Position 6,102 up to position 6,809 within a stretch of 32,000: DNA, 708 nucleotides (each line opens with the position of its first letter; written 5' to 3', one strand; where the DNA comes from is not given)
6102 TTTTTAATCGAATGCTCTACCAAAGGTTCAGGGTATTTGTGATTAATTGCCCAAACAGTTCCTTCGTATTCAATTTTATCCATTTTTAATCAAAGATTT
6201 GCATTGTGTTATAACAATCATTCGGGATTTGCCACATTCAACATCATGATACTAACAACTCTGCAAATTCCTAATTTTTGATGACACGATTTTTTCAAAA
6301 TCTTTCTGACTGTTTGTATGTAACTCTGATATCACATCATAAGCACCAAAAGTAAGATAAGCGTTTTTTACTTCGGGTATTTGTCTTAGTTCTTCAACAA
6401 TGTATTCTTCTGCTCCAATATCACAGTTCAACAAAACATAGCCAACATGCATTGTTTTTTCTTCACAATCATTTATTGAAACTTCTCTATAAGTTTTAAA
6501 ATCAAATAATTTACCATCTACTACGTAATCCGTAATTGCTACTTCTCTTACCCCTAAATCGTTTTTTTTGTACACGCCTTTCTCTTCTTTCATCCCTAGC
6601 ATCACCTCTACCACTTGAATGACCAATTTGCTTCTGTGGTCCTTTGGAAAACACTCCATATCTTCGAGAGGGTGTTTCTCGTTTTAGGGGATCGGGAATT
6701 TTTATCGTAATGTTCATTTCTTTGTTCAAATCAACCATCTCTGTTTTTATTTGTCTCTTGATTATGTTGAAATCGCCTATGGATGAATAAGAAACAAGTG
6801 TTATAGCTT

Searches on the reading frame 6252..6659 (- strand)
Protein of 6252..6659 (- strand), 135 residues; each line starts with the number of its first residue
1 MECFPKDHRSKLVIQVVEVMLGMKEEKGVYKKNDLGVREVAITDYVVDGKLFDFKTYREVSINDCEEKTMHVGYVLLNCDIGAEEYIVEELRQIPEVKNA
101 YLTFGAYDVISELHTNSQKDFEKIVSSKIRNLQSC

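Call 24: search_protein_families(library=pfam, proteins=[window:6252-6659:-], max_evalue=0.001)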
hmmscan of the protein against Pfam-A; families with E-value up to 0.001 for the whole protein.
window:6252-6659:- (135 aa): 1 family
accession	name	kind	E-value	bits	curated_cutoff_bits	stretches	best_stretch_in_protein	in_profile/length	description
PF01037.27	AsnC_trans_reg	-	7e-08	32.7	25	1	79-132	5-59/73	Lrp/AsnC ligand binding domain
